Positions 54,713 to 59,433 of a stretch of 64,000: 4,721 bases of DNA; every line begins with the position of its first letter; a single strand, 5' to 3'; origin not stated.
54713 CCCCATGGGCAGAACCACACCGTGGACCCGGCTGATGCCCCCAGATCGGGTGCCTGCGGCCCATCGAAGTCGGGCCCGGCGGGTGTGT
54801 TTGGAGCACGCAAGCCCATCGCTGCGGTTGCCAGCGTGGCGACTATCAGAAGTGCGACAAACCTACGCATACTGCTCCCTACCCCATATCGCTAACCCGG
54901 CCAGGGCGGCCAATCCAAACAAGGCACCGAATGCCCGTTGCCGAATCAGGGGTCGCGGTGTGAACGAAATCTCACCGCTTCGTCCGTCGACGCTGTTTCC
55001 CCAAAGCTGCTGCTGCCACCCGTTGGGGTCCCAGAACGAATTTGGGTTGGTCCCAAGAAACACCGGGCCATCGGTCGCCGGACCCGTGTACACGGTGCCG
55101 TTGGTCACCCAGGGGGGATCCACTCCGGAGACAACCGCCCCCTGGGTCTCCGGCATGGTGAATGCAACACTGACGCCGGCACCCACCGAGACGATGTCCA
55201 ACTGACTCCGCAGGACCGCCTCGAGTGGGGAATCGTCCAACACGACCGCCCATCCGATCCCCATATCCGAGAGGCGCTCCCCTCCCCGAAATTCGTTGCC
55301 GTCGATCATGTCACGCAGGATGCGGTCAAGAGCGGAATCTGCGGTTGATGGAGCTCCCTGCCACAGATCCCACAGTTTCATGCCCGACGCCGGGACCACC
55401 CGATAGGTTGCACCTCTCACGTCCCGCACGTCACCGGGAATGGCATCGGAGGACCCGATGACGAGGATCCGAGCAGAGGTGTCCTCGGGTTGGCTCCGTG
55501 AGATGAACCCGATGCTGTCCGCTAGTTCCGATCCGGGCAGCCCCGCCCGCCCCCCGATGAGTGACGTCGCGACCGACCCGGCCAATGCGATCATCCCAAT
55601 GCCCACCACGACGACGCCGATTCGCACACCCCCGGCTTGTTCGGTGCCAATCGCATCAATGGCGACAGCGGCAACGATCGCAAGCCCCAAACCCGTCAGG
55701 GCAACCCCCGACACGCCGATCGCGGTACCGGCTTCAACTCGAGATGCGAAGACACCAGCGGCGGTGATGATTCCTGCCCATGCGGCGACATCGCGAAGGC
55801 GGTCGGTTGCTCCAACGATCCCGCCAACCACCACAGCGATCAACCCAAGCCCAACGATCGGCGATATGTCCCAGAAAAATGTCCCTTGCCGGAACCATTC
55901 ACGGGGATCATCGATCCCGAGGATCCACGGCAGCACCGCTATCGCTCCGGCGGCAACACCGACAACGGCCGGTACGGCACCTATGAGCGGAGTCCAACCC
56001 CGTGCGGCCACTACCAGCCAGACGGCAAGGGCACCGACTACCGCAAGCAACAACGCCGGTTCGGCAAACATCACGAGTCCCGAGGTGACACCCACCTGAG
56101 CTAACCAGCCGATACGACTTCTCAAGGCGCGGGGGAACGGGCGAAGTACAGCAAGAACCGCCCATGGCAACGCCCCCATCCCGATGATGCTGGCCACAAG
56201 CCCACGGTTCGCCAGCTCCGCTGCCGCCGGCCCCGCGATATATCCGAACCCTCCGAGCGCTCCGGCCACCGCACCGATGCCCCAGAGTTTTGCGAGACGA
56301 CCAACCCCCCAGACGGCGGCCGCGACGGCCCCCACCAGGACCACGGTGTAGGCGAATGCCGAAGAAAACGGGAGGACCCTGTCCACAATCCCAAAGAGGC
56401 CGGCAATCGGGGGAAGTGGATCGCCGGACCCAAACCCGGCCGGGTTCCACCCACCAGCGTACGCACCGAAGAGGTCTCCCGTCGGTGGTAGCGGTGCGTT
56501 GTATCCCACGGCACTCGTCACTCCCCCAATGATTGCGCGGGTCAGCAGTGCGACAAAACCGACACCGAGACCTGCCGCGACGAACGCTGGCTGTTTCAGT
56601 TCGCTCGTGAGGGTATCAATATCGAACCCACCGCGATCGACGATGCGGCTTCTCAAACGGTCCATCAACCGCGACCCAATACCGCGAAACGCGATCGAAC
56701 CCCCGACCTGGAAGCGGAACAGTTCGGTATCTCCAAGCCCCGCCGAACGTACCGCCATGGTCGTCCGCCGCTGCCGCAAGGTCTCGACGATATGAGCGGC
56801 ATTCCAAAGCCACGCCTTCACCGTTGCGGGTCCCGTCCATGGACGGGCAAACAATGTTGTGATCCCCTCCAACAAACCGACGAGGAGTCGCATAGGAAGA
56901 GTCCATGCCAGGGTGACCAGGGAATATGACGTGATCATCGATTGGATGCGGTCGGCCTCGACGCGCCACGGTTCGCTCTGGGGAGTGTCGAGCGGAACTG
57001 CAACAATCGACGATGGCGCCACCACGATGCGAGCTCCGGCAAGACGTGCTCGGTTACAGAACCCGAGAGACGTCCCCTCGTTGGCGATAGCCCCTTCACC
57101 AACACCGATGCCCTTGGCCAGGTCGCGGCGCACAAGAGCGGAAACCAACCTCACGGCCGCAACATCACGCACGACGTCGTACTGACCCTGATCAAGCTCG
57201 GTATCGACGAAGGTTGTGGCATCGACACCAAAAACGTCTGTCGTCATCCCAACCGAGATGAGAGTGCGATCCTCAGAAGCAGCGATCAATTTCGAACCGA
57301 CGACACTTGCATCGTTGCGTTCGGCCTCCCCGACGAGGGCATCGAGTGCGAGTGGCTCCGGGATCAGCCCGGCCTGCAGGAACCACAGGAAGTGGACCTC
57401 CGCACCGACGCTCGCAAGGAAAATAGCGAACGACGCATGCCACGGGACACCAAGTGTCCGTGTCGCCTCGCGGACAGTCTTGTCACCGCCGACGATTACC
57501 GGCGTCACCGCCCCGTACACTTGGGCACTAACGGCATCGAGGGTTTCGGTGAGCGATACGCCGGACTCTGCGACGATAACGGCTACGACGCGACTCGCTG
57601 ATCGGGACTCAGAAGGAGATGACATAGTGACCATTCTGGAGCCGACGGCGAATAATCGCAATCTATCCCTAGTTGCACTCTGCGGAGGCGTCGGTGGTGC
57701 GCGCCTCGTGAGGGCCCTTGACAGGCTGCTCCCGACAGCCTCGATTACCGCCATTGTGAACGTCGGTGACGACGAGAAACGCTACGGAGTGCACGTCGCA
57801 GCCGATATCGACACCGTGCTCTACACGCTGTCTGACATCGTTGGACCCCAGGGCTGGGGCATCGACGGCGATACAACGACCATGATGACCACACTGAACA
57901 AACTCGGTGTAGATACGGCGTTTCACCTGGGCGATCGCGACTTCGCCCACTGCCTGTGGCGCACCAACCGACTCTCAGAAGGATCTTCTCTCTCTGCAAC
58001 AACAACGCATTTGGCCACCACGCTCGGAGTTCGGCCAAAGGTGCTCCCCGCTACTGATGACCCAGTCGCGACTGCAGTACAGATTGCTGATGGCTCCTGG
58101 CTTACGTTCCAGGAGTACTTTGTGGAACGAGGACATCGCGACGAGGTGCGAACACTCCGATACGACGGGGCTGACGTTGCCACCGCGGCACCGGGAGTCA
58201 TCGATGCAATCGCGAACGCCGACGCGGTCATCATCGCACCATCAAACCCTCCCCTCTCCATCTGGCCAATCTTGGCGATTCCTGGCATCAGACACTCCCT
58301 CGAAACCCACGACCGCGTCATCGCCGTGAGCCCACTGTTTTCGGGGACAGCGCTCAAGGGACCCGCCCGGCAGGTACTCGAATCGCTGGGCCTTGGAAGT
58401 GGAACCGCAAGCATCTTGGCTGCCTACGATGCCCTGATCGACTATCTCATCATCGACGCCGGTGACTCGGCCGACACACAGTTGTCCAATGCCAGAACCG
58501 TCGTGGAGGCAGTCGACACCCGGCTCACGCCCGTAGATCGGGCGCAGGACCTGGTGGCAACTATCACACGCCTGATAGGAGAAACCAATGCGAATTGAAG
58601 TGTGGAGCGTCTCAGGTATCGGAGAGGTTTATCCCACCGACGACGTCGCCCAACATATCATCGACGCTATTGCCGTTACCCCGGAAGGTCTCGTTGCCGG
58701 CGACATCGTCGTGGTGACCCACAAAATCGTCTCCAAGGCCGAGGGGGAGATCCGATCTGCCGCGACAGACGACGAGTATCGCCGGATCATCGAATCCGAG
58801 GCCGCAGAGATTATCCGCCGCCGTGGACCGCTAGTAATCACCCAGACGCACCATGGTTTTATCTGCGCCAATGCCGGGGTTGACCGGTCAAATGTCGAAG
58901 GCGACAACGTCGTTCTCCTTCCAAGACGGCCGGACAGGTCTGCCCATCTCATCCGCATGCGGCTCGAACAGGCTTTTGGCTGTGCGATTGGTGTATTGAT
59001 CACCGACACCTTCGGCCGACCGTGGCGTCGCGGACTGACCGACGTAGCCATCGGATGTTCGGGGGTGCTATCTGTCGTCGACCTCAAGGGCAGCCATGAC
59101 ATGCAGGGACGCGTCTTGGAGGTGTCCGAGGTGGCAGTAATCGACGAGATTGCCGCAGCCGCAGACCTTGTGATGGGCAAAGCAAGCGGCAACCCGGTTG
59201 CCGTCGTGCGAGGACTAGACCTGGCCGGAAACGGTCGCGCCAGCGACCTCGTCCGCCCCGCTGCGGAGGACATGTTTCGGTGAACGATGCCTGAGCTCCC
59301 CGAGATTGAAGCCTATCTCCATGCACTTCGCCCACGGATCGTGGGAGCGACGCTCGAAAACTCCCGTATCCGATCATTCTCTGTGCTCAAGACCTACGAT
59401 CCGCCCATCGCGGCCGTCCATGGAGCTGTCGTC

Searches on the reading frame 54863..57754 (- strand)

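Call 22: search_protein_families(library=pfam, proteins=[window:54863-57754:-], max_evalue=0.001)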
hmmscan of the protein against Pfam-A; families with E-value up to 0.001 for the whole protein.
window:54863-57754:- (963 aa): 0 families

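Call 45: search_protein_families(library=pfam, proteins=[window:54863-57754:-], max_evalue=10)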
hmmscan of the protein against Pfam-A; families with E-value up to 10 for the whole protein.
window:54863-57754:- (963 aa): 2 families
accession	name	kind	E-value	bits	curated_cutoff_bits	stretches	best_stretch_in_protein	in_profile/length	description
PF11798.14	IMS_HHH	-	0.23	12.2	24.4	0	482-499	9-25/32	IMS family HHH motif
PF19721.4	DUF6215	-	0.83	9.7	27.1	0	195-229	54-88/135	Family of unknown function (DUF6215)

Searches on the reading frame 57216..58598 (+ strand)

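Call 22: search_protein_families(library=pfam, proteins=[window:57216-58598:+], max_evalue=0.001)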
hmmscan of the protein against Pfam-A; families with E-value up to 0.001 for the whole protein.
window:57216-58598:+ (460 aa): 1 family
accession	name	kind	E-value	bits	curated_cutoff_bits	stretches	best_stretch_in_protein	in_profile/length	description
PF01933.23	CofD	-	3e-48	164.9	30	1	153-427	2-263/290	2-phospho-L-lactate transferase CofD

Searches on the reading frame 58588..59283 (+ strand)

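Call 22: search_protein_families(library=pfam, proteins=[window:58588-59283:+], max_evalue=0.001)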
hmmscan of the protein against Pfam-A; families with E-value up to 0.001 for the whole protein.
window:58588-59283:+ (231 aa): 1 family
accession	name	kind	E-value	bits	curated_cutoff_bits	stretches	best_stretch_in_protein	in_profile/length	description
PF01996.21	F420_ligase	-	4.3e-56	190.3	25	1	12-209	5-218/218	F420-0:Gamma-glutamyl ligase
